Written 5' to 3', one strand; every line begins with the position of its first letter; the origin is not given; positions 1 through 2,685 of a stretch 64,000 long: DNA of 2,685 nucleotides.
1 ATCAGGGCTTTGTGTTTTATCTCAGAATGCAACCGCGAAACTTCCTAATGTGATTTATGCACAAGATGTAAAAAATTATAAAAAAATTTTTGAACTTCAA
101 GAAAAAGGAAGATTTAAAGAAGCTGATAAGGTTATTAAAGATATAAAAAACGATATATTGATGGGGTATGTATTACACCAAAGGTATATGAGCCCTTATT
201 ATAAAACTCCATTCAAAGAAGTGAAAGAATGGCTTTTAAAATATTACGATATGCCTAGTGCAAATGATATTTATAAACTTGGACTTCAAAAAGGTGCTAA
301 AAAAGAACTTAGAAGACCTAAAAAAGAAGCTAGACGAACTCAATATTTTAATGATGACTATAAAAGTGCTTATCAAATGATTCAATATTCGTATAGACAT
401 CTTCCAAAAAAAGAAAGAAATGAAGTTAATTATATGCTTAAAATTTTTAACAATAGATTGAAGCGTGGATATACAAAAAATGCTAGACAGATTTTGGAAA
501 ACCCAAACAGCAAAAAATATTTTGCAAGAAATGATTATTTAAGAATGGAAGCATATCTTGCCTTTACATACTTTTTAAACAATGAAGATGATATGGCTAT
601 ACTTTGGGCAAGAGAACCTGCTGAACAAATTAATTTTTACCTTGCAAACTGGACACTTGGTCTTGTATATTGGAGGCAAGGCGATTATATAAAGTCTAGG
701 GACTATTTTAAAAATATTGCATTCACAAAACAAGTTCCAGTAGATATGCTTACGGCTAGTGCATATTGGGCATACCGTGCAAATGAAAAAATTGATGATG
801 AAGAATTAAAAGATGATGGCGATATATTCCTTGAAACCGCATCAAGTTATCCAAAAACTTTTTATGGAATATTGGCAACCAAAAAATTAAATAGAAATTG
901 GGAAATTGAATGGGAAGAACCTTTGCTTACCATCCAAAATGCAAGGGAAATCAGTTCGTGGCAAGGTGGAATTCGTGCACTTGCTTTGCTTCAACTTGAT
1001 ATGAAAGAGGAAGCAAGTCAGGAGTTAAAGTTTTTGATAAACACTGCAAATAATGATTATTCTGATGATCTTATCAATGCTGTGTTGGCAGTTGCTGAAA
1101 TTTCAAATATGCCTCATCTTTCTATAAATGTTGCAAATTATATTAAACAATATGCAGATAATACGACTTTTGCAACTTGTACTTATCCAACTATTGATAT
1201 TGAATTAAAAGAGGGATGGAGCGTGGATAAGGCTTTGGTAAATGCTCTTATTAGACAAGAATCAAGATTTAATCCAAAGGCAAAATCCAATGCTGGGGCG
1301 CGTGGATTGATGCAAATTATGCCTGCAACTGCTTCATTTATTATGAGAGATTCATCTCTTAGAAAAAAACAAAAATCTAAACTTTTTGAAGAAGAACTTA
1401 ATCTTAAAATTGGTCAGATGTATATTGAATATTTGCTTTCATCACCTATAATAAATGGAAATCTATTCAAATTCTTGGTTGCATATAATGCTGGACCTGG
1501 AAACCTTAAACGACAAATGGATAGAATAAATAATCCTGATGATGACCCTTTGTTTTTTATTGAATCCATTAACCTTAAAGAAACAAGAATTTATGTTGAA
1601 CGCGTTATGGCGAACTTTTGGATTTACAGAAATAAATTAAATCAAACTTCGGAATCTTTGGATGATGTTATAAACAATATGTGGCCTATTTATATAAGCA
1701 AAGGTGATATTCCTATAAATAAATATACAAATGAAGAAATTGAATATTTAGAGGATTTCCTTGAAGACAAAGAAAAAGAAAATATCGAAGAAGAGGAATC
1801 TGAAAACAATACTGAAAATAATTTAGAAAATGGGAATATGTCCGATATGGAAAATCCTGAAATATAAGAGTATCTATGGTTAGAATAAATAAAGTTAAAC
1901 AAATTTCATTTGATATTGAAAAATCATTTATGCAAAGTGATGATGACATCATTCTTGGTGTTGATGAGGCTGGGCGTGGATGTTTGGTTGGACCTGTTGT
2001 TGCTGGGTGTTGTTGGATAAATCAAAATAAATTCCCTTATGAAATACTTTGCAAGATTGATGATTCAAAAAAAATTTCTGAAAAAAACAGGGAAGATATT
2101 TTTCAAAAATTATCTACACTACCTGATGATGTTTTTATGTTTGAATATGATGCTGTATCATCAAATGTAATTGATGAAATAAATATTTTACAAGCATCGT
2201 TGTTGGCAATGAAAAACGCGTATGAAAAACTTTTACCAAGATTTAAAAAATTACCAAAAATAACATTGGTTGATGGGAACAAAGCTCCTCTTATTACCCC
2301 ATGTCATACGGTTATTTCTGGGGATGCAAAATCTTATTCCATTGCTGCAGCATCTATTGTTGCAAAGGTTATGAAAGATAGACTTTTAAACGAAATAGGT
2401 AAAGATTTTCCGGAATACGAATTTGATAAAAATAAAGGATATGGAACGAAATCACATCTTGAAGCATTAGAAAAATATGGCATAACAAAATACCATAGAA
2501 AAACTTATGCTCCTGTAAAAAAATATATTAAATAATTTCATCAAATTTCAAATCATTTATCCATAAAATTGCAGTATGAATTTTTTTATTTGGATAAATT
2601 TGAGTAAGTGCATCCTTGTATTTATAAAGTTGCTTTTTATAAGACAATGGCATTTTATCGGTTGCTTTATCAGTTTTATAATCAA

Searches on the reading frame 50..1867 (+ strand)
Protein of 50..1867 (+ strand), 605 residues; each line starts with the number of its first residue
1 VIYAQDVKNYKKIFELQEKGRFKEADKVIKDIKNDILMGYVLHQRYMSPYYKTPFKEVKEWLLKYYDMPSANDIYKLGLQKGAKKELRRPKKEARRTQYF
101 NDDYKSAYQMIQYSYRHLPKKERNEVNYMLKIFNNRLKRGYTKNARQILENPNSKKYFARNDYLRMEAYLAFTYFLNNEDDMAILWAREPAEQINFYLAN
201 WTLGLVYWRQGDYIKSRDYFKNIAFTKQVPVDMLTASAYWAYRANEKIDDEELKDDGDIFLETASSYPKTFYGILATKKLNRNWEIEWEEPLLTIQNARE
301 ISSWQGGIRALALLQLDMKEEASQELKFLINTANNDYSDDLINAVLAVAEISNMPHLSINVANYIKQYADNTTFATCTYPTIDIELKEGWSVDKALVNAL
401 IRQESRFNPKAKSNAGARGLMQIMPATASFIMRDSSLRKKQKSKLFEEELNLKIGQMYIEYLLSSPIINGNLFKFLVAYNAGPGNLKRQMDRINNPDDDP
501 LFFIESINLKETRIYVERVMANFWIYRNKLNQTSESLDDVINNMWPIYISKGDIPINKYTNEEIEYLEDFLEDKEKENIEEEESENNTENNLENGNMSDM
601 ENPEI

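Call 93: search_protein_families(library=ncbifam, proteins=[window:50-1867:+], max_evalue=1e-10)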
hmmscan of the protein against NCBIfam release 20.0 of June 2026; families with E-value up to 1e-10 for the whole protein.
window:50-1867:+ (605 aa): 2 families
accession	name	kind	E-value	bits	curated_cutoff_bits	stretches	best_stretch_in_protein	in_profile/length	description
NF047373.1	BB0259_flg_lyt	exception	9e-30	104.1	234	1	239-527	399-689/705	flagellar assembly lytic transglycosylase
NF008631.0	PRK11619.1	equivalog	3.5e-29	101.7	536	1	238-539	346-637/644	murein transglycosylase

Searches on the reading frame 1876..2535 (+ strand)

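Call 93: search_protein_families(library=ncbifam, proteins=[window:1876-2535:+], max_evalue=1e-10)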
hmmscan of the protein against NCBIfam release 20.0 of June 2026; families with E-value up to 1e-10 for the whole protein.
window:1876-2535:+ (219 aa): 9 families
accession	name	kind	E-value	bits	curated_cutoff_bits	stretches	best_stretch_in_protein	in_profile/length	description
NF000594.1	PRK00015.1-1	equivalog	2.2e-64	217.5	243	1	12-216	57-250/251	ribonuclease HII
NF000595.1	PRK00015.1-3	equivalog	3.8e-61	206.4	167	1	25-216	3-186/188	ribonuclease HII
NF010537.0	PRK13925.1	equivalog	5.8e-52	176.2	252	1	19-215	5-196/200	ribonuclease HII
NF000596.1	PRK00015.1-4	equivalog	6.2e-52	176.2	251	1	26-218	2-184/186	ribonuclease HII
NF010538.0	PRK13926.1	equivalog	1.3e-39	136.7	285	1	11-217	9-204/213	ribonuclease HII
NF000598.1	PRK00015.2-2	equivalog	4e-38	131.1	273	1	15-214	11-203/203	ribonuclease HII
NF000600.1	PRK00015.2-4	equivalog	1.2e-35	123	364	1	15-215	19-211/212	ribonuclease HII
NF011119.0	PRK14550.1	equivalog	1.4e-30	106.9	350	1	25-212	1-186/204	ribonuclease HII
TIGR00729.1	TIGR00729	equivalog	2.9e-18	66.7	123.3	1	26-178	1-164/207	ribonuclease HII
